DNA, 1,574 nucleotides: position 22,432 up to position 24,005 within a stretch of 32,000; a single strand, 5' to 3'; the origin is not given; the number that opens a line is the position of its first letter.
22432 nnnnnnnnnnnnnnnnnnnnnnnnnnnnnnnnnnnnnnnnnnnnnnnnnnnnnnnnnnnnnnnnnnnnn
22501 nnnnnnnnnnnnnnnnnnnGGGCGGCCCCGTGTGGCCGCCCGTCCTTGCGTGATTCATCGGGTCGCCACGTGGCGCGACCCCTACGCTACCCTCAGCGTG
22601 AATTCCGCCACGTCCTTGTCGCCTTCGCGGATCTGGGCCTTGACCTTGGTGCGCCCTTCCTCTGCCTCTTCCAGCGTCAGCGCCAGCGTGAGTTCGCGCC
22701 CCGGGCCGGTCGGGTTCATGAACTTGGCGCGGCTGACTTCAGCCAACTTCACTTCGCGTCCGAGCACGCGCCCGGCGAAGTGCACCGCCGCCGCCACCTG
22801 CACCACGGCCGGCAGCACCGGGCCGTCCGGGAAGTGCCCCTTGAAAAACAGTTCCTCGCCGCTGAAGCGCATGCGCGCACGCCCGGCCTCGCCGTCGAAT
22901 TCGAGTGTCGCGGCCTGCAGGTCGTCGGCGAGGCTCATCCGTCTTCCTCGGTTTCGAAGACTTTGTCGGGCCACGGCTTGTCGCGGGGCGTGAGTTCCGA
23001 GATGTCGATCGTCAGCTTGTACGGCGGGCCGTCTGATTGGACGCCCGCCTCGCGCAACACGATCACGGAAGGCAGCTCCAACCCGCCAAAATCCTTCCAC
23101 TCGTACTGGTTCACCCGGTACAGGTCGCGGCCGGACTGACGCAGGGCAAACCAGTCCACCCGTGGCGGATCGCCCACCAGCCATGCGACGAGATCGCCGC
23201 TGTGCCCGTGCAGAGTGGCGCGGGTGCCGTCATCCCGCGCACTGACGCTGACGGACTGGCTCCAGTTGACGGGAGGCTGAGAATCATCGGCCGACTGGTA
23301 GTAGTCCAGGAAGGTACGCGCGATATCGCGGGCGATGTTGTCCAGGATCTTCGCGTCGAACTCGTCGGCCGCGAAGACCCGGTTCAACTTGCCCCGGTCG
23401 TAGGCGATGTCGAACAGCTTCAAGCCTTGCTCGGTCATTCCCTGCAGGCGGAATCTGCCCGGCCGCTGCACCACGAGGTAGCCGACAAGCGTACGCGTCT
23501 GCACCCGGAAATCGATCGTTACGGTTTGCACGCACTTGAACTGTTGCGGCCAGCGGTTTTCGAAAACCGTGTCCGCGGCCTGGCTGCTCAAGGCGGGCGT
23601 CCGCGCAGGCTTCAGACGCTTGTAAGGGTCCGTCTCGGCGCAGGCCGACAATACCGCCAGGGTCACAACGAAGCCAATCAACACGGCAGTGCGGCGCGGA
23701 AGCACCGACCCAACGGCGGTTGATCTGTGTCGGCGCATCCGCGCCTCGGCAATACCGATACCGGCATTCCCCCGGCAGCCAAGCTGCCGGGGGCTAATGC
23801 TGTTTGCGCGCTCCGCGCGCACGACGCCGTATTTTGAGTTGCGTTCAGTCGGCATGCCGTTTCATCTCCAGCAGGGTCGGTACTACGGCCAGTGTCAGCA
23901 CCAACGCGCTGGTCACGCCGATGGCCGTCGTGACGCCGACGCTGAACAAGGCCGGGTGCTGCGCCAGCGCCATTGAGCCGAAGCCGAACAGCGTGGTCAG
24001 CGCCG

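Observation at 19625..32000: Aryl-polyene-like type II FAS/PKS lipid cluster with non-canonical extras, truncated by the window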

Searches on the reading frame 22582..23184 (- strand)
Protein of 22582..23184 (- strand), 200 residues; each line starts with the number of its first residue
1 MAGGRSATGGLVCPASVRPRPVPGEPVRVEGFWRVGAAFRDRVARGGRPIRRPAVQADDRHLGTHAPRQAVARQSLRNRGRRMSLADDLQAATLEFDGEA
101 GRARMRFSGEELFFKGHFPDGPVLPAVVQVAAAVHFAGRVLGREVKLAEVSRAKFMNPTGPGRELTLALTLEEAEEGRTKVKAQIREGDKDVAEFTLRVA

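Call 4: search_protein_families(library=pfam, proteins=[window:22582-23184:-], max_evalue=0.01)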
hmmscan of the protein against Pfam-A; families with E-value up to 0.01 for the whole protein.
window:22582-23184:- (200 aa): 3 families
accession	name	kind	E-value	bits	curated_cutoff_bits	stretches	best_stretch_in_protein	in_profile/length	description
PF22818.2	ApeI-like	-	7.9e-08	33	28.5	1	112-175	27-90/119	ApeI dehydratase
PF07977.19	FabA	-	1.3e-06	28.5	23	1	102-194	28-136/138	FabA-like domain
PF21089.3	PKS_DH_N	-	0.00066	20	27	1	89-181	4-98/103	Polyketide synthase dehydratase domain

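Call 5: search_protein_families(library=ncbifam, proteins=[window:22582-23184:-], max_evalue=0.01)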
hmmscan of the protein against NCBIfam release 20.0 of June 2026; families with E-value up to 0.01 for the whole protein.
window:22582-23184:- (200 aa): 3 families
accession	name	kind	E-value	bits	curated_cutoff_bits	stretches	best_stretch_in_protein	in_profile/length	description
TIGR01750.1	fabZ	equivalog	5e-10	39.4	155.15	1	110-198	40-138/141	3-hydroxyacyl-ACP dehydratase FabZ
NF000582.1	PRK00006.1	equivalog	1.7e-09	37.7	113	1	105-198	34-134/137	3-hydroxyacyl-ACP dehydratase FabZ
NF009667.0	PRK13188.1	equivalog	9.5e-08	31.1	465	1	109-195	358-453/464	bifunctional UDP-3-O-[3-hydroxymyristoyl] N-acetylglucosamine deacetylase/3-hydroxyacyl-ACP dehydratase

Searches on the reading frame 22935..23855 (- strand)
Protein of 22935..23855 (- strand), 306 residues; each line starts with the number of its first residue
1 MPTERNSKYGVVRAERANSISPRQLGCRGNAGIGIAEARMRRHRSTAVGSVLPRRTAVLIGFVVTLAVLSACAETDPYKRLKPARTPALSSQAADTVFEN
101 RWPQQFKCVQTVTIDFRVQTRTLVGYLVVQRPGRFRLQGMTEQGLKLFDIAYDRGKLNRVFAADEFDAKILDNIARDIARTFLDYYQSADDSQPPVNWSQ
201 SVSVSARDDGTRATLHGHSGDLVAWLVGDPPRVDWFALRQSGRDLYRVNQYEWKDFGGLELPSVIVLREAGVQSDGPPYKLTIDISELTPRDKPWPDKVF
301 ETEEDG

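Call 4: search_protein_families(library=pfam, proteins=[window:22935-23855:-], max_evalue=0.01)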
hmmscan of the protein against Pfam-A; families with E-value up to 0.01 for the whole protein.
window:22935-23855:- (306 aa): 1 family
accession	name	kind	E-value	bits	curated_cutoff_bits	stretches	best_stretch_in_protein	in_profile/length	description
PF11659.14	DUF3261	-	6.6e-05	23.2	22.3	1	109-183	3-75/137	Protein of unknown function (DUF3261)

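Call 5: search_protein_families(library=ncbifam, proteins=[window:22935-23855:-], max_evalue=0.01)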
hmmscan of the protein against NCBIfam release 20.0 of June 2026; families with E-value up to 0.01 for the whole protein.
window:22935-23855:- (306 aa): 1 family
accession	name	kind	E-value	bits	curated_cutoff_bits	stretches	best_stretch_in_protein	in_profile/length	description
NF053540.1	LolB2_flexi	equivalog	0.0033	17.2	60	1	67-175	10-113/203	flexirubin biosynthesis protein LolB2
